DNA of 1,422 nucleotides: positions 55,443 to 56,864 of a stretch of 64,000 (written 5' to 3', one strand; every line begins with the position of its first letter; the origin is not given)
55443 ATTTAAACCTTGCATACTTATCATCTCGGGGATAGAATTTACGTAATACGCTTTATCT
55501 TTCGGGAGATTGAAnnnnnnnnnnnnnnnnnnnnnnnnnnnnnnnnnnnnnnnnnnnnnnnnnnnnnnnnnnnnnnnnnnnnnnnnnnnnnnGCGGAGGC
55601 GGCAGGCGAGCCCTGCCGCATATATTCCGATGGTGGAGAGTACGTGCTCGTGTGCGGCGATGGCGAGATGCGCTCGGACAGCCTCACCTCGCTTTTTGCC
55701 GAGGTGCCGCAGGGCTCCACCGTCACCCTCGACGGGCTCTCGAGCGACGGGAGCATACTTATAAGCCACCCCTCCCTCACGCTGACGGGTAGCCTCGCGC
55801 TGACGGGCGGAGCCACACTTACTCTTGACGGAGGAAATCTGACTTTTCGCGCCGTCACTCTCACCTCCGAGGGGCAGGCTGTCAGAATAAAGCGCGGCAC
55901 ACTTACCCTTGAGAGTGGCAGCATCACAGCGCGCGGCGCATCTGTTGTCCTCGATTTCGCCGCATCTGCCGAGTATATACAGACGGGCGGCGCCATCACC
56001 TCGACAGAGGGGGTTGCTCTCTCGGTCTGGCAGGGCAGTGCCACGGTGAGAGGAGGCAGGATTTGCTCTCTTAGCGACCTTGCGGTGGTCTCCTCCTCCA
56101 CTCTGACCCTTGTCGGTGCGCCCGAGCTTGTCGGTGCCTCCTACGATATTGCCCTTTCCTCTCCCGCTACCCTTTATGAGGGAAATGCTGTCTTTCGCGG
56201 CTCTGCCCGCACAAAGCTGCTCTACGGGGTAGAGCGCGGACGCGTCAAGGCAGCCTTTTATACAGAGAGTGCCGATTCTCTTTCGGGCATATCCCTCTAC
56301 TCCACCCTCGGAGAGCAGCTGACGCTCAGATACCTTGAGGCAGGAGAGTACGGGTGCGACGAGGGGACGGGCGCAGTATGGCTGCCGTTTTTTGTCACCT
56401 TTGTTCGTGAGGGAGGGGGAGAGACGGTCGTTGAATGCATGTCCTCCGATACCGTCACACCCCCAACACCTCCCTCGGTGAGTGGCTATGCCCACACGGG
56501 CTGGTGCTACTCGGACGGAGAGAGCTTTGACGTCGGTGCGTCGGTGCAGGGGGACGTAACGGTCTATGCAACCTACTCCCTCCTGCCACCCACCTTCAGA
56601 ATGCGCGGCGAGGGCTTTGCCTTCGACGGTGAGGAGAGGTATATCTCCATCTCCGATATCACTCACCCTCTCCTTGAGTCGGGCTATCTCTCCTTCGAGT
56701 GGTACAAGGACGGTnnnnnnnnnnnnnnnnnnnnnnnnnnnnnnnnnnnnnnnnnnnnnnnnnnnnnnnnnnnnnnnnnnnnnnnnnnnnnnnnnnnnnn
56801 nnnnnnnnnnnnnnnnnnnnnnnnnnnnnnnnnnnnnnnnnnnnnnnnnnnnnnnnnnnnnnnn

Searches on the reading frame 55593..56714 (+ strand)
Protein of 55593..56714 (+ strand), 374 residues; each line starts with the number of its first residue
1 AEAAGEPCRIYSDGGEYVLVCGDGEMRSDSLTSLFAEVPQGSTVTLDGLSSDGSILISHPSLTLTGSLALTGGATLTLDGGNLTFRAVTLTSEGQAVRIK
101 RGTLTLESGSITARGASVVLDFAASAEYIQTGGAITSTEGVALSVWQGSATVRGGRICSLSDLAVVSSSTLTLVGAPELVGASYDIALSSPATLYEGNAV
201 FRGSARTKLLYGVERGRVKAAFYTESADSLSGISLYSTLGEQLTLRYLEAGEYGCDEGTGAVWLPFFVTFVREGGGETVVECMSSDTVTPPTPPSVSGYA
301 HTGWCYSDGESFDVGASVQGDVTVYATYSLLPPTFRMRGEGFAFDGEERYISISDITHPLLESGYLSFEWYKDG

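Call 70: predict_structure(alignment_id=A4)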
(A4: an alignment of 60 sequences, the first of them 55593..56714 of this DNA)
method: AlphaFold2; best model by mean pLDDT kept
length: 374 residues; sequences in the alignment: 60
mean_pLDDT: 94.9   pTM: 0.86
mean pLDDT of the five models: 94.9, 94.4, 94.2, 94.2, 93.1
residues with pLDDT >= 90: 332; 70-90: 38; 50-70: 3; < 50: 1
segments of 3 or more residues with pLDDT < 50: none
pLDDT, mean of each block of 10 residues (from residue 1): 80 97 96 97 97 95 98 98 98 98 98 98 98 98 99 98 98 98 98 98 98 96 97 98 97 94 97 93 94 93 96 93 96 84 82 88 85 74
secondary structure, 60 per line:
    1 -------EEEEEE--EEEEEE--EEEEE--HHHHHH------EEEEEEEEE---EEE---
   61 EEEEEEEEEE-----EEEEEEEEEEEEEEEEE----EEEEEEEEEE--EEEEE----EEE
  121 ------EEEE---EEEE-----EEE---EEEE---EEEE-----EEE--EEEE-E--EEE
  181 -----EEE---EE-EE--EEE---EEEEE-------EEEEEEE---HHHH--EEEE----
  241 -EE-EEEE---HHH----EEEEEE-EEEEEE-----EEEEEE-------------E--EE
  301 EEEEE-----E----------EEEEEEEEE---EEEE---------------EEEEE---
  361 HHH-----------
elements in order: E8-13 E16-21 E24-28 H31-36 E43-51 E55-57 E61-70 E76-92 E97-106 E109-113 E118-120 E127-130 E134-137 E143-145 E149-152 E156-159 E165-167 E170-173 E178-180 E186-188 E199-201 E205-209 E217-223 H227-230 E233-236 E245-248 E259-264 E266-271 E277-282 E299-305 E322-330 E334-337 E353-357
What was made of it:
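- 55593..59825 (+): Extracellular domain (aa 27-1437): N-terminal beta-solenoid plus B-repeat, then Ig/MBG-like repeats. AF2 of aa 27-400: pLDDT 94.9, all-beta (call 70).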

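Call 72: fold_search(model_id=the predicted structure, library=pdb)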
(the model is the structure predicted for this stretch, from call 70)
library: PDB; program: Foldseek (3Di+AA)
matches with E <= 10: 572; with E <= 0.001: 1
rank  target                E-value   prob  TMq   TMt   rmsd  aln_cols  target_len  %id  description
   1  9qr4_C                4.8e-04  0.91  0.18  0.18  16.2       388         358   11  InlB392_T336Y: T336Y variant of Listeria monocytogenes InlB (internalin B) residues 36-392 (released 2025-12-03)
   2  9qr5                  1.3e-03  0.84  0.18  0.19  15.5       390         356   12  InlB392_V333E: V333E variant of Listeria monocytogenes InlB (internalin B) residues 36-392 (released 2025-11-26)
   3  7nms                  1.9e-03  0.87  0.18  0.19  16.5       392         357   10  InlB392_T332E: T332E variant of Listeria monocytogenes InlB (internalin B) residues 36-392 (released 2022-01-26)
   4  9qr4_A                3.4e-03  0.92  0.18  0.19  16.4       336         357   11  InlB392_T336Y: T336Y variant of Listeria monocytogenes InlB (internalin B) residues 36-392 (released 2025-12-03)
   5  7pv9_A                3.4e-03  0.85  0.20  0.21  15.0       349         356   11  Listeria monocytogene InlB (internalin B) residues 36-392 (internalin domain and B-repeat) (released 2022-01-26)
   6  2y5p_A                8.5e-03  1.00  0.17  0.78   2.0        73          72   20  B-repeat of Listeria monocytogenes InlB (internalin B) (released 2011-02-23)
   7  10qf                  9.9e-03  1.00  0.16  0.12   3.6        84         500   23  Crystal Structure of Treponema denticola Sialidase (TDE_0471) (released 2026-02-25)
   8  2y5p_C                1.5e-02  1.00  0.17  0.76   1.9        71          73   21  B-repeat of Listeria monocytogenes InlB (internalin B) (released 2011-02-23)
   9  2y5p_D                1.7e-02  1.00  0.17  0.80   1.9        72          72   21  B-repeat of Listeria monocytogenes InlB (internalin B) (released 2011-02-23)
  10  10qi                  2.6e-02  1.00  0.16  0.13   3.5        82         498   23  Crystal Structure of Treponema denticola Sialidase (TDE_0471) D165A mutant bound to 3'-sialyllactose (only Neu5Ac visibl (released 2026-02-25)
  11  6njd_A                8.9e-02  0.99  0.14  0.30   5.5        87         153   14  Crystal structure of RavD (residues 1-200) from Legionella pneumophila (strain Corby) complexed with Met-1 linked di-u (released 2019-05-22)
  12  7np7_D2               8.9e-02  0.85  0.13  0.12  12.5       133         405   12  Structure of an intact ESX-5 inner membrane complex, Composite C1 model (released 2021-06-02)
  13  3nob_C                1.0e-01  0.98  0.12  0.49   4.8        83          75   14  Structure of K11-linked di-ubiquitin (released 2010-08-11)
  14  7npt_D8               1.0e-01  0.95  0.14  0.39   6.8       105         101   10  Cytosolic bridge of an intact ESX-5 inner membrane complex (released 2021-05-26)
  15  3vdz_A                1.2e-01  0.94  0.14  0.39   5.9       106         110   16  Tailoring Encodable Lanthanide-Binding Tags as MRI Contrast Agents: xq-dSE3-Ubiquitin at 2.4 Angstroms (released 2012-11-28)
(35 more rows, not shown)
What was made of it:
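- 55593..59825 (+): Foldseek best local match is the InlB B-repeat, rmsd 1.9-2.0 A, TMt 0.76-0.80 (call 72).
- On Listeria-Bacteroides repeat (Flg_new, PF09479) surface proteins: The structure model matches the InlB B-repeat 2y5p at rmsd 1.9-2.0 A, TMt 0.76-0.80 (call 72).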
